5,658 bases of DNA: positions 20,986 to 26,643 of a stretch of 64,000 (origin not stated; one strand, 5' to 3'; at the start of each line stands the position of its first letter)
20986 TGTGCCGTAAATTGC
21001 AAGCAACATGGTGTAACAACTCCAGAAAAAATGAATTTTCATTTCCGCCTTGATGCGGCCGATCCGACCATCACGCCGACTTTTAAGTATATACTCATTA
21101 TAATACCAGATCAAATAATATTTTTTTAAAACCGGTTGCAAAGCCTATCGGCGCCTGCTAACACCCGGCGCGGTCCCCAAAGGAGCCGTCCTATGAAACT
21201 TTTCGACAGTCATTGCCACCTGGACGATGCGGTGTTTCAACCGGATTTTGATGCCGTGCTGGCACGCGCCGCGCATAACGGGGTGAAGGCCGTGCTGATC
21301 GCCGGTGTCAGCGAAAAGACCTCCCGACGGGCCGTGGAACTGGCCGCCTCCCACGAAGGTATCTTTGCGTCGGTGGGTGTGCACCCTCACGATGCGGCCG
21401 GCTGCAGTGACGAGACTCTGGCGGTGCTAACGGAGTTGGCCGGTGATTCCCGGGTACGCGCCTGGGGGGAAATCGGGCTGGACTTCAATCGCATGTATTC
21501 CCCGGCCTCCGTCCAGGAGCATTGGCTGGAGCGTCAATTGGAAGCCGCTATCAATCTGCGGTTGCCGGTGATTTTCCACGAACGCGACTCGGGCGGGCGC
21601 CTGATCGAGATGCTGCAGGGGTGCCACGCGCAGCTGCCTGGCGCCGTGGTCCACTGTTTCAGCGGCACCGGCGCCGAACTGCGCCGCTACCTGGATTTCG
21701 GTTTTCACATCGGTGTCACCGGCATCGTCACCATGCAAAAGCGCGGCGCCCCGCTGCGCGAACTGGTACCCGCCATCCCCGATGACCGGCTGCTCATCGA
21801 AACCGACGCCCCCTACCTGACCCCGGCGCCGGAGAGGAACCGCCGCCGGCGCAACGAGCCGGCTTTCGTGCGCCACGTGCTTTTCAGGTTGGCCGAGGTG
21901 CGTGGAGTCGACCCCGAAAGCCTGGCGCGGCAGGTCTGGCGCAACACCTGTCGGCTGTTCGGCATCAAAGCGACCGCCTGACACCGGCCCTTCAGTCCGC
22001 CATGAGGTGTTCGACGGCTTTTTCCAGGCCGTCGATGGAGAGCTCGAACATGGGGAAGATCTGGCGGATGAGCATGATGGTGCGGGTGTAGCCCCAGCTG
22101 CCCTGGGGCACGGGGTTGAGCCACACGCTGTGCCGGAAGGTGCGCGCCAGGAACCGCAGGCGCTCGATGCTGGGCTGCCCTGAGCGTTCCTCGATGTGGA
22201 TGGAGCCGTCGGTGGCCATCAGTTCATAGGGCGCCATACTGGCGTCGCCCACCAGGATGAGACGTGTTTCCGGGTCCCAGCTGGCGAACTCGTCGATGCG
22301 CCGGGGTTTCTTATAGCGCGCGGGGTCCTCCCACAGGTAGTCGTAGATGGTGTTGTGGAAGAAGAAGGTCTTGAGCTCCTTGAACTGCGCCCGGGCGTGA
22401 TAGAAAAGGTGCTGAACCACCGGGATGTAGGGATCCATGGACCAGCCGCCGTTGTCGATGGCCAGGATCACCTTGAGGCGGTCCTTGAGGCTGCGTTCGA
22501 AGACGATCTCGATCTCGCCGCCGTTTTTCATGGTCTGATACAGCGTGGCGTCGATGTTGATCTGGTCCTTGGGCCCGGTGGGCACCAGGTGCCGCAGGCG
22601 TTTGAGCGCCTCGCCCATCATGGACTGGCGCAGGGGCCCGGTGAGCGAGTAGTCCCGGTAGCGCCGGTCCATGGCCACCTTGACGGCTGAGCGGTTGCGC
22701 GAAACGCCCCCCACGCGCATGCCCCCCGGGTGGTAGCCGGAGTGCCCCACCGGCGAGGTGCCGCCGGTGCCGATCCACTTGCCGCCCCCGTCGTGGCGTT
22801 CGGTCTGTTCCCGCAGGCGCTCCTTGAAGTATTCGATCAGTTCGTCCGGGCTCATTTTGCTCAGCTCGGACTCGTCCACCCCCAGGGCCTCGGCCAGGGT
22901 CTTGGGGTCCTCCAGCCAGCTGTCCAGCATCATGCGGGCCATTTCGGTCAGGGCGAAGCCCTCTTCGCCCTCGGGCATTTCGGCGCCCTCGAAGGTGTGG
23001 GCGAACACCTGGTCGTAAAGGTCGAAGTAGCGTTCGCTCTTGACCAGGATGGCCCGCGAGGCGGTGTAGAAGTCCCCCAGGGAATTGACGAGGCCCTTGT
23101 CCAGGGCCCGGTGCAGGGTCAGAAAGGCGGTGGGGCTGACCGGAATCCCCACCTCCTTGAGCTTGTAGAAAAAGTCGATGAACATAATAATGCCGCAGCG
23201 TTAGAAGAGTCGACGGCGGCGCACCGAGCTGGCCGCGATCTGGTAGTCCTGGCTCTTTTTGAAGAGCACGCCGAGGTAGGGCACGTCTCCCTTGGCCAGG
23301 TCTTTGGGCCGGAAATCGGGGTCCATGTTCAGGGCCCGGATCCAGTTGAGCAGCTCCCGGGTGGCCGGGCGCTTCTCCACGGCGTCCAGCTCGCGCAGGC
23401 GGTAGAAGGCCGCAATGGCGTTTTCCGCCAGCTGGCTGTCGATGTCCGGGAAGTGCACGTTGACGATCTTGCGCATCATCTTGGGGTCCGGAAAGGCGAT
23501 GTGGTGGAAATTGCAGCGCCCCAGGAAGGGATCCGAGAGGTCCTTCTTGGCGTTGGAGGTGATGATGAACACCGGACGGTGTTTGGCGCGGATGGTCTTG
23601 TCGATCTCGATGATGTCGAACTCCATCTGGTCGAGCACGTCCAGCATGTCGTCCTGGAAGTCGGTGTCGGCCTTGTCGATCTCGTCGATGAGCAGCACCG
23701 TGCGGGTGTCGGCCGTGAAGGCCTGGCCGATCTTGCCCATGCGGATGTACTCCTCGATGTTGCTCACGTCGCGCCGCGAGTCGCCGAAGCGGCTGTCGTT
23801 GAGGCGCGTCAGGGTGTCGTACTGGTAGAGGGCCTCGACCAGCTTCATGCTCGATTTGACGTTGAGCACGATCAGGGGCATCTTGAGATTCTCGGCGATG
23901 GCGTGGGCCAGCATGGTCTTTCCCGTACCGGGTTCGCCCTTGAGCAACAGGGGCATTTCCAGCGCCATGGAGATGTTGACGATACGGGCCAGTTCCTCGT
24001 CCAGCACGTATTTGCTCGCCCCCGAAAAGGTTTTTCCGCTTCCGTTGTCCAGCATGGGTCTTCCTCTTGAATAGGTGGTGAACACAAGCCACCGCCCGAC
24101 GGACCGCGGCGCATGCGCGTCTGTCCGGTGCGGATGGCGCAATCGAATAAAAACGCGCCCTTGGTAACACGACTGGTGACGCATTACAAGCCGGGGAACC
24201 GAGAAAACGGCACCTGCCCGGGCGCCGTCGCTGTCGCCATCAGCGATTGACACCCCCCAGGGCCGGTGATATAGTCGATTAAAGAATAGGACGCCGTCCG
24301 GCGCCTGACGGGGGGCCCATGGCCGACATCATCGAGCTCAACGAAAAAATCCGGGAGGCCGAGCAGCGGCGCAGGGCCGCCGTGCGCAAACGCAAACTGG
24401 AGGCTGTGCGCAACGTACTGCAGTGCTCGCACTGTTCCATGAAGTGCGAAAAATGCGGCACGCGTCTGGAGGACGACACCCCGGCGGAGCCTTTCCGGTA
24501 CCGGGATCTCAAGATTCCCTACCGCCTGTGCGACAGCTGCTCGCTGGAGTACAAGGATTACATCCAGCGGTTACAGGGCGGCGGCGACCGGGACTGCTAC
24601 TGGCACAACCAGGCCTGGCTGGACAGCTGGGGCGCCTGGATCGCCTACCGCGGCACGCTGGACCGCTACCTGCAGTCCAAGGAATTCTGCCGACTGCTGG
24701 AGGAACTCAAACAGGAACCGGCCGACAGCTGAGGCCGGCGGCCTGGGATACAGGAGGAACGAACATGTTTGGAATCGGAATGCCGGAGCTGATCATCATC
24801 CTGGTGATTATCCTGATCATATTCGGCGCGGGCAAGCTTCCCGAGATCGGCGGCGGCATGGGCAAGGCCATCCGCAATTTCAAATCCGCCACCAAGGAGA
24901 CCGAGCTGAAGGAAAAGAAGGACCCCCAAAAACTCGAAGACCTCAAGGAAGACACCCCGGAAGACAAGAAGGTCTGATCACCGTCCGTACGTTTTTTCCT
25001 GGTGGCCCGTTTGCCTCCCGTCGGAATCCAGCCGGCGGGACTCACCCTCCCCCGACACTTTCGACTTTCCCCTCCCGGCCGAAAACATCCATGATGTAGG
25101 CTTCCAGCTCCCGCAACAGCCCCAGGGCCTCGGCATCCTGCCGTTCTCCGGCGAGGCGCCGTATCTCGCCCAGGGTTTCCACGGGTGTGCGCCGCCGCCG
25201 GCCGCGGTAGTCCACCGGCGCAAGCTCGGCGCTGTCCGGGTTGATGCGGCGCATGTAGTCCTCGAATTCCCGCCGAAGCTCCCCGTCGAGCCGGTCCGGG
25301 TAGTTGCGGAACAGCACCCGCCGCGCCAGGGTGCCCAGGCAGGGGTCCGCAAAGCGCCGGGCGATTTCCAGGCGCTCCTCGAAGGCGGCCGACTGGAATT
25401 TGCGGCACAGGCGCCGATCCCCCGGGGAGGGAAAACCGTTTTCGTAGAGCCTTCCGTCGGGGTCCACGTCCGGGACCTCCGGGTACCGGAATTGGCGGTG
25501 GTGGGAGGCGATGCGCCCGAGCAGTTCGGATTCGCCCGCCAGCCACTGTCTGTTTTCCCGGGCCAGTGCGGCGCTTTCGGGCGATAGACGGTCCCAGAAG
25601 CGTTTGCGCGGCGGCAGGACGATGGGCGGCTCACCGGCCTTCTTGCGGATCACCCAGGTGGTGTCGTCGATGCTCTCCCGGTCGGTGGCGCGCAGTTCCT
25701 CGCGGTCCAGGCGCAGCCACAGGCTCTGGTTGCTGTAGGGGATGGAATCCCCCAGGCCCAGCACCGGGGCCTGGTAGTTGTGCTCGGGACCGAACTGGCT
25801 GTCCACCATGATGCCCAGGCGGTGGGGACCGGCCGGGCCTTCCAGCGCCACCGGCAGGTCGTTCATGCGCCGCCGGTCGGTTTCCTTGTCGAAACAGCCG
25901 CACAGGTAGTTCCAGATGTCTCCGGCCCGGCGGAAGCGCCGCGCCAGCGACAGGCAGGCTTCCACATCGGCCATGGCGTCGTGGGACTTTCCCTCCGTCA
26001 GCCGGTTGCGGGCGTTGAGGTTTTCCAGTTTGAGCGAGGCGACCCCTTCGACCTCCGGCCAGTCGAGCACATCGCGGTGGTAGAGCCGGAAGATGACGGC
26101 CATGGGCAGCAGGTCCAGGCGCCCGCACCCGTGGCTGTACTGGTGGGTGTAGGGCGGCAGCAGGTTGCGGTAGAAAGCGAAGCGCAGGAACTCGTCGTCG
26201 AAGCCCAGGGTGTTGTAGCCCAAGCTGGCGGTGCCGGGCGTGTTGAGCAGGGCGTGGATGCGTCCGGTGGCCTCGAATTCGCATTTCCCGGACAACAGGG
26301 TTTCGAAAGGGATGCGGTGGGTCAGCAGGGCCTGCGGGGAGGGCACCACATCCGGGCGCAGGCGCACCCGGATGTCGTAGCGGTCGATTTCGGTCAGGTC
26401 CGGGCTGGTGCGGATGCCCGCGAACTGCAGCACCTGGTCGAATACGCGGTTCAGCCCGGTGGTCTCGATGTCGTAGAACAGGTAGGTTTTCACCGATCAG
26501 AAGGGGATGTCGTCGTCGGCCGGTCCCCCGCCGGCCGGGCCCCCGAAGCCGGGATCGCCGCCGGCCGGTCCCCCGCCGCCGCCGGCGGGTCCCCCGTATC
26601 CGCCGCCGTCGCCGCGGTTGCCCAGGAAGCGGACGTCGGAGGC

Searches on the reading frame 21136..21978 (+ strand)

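Call 26: search_protein_families(library=pfam, proteins=[window:21136-21978:+], max_evalue=0.00001)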
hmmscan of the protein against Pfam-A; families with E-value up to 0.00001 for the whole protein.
window:21136-21978:+ (281 aa): 1 family
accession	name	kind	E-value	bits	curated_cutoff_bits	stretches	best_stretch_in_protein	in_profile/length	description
PF01026.27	TatD_DNase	-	1.1e-71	241.6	27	1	23-276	1-253/253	TatD related DNase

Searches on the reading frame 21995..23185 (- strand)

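Call 26: search_protein_families(library=pfam, proteins=[window:21995-23185:-], max_evalue=0.00001)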
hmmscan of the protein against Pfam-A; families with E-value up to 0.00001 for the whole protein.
window:21995-23185:- (397 aa): 1 family
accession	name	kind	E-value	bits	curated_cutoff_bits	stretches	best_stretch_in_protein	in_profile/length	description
PF05762.20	VWA_CoxE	-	1.8e-06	28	26.4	0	186-281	6-101/222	VWA domain containing CoxE-like protein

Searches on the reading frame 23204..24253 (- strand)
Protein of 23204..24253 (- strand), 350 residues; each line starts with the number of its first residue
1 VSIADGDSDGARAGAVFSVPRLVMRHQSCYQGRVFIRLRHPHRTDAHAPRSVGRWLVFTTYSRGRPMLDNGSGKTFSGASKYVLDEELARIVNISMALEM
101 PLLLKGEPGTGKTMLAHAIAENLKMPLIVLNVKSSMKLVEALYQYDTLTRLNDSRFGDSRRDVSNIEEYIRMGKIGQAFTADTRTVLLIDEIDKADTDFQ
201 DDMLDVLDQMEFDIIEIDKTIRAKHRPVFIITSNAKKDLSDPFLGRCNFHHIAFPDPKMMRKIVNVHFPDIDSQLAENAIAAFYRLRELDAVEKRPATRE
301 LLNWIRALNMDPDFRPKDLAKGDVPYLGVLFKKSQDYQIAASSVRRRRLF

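Call 26: search_protein_families(library=pfam, proteins=[window:23204-24253:-], max_evalue=0.00001)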
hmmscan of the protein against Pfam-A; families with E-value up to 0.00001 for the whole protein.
window:23204-24253:- (350 aa): 5 families
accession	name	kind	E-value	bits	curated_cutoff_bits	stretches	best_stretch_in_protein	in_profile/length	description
PF00004.35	AAA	-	2.1e-15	57.7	21.2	1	102-250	1-126/131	ATPase family associated with various cellular activities (AAA)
PF07728.20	AAA_5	-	2.5e-12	47.4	22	1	101-237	1-125/139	AAA domain (dynein-related subfamily)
PF07724.20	AAA_2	-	1.8e-10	41.6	27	1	102-237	6-127/166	AAA domain (Cdc48 subfamily)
PF00158.32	Sigma54_activat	-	8e-09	35.8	20.2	1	89-237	12-147/168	Sigma-54 interaction domain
PF13401.12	AAA_22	-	1.7e-08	35.3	27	1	102-207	8-104/130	AAA domain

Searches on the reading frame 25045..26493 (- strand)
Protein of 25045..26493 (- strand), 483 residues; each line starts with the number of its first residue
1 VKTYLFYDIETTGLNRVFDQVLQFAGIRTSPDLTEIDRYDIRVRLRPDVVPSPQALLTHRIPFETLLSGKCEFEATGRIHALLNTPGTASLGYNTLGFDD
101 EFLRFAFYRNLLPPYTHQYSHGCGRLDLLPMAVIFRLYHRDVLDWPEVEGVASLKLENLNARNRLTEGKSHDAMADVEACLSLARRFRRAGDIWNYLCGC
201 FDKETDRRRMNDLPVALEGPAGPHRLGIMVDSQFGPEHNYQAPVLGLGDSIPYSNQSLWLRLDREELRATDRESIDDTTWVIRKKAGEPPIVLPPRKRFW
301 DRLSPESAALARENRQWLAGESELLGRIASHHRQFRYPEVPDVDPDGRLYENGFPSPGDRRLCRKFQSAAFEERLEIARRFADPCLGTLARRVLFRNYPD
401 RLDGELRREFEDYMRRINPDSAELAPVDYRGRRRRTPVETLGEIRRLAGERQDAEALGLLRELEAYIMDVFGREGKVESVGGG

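Call 26: search_protein_families(library=pfam, proteins=[window:25045-26493:-], max_evalue=0.00001)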
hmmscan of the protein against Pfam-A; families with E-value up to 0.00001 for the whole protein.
window:25045-26493:- (483 aa): 2 families
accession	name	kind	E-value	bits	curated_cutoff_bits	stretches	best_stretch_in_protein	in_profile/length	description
PF08411.15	Exonuc_X-T_C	-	3.8e-12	46.3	27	1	309-467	118-267/269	Exonuclease C-terminal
PF00929.31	RNase_T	-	9.4e-11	43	24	1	6-182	2-162/164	Exonuclease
